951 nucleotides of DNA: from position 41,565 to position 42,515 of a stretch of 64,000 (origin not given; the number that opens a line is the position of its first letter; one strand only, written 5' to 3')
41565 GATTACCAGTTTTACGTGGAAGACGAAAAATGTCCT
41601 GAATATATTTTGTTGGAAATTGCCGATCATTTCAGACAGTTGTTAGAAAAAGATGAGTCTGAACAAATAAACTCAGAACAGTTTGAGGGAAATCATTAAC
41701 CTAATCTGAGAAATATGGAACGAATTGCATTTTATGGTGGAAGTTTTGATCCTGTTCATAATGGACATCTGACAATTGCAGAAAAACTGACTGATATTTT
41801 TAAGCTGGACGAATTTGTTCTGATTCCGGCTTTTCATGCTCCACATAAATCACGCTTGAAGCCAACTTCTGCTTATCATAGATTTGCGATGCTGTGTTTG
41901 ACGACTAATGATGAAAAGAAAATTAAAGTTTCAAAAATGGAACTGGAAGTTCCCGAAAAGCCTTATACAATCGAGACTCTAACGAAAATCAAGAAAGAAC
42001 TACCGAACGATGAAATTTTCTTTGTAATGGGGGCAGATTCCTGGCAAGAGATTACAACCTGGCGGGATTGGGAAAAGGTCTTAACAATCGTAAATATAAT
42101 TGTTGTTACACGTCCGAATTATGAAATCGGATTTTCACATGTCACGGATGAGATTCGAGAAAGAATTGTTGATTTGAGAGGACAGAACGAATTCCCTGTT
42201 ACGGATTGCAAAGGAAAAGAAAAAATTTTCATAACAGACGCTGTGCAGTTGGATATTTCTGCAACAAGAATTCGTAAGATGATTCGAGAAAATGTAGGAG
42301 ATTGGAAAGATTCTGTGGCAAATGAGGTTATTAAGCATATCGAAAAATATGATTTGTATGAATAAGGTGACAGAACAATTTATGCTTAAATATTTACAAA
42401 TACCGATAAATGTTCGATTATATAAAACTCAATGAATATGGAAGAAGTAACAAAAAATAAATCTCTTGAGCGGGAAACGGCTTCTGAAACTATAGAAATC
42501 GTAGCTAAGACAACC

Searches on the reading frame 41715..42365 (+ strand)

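Call 78: search_protein_families(library=pfam, alignment_id=A9, max_evalue=1e-8)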
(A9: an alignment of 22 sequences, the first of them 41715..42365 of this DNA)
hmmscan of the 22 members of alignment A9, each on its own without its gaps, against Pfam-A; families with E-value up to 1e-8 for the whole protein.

A. member 1, window:41715-42365:+ (216 aa): 1 family
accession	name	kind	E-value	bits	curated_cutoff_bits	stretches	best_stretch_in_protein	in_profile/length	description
PF01467.32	CTP_transf_like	-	8.3e-26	91.2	21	1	6-188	1-132/133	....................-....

B. families by the number of members that match (of 22 scanned): 27 families (the first 25 are shown)
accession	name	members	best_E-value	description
PF00113.28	Enolase_C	1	4.5e-132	Enolase, C-terminal TIM barrel domain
PF00814.31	TsaD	1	4.7e-97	tRNA N6-adenosine threonylcarbamoyltransferase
PF06202.20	GDE_C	1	1.1e-61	Amylo-alpha-1,6-glucosidase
PF00144.29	Beta-lactamase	1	1.1e-58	Beta-lactamase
PF03952.21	Enolase_N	1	1.1e-58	Enolase, N-terminal domain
PF01595.25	CNNM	1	1.1e-50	Cyclin M transmembrane N-terminal domain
PF02590.22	SPOUT_MTase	1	3.5e-48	Predicted SPOUT methyltransferase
PF01546.33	Peptidase_M20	1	5.4e-39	Peptidase family M20/M25/M40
PF02410.21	RsfS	1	2.6e-34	Ribosomal silencing factor during starvation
PF01467.32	CTP_transf_like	1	8.3e-26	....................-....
PF00210.30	Ferritin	1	2.4e-25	Ferritin-like domain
PF00723.27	Glyco_hydro_15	1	3e-25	Glycosyl hydrolases family 15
PF01592.21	NifU_N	1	1.1e-24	NifU-like N terminal domain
PF03471.22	CorC_HlyC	1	9.2e-22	Transporter associated domain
PF00924.24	MS_channel_2nd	1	3.8e-20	Mechanosensitive ion channel, beta-domain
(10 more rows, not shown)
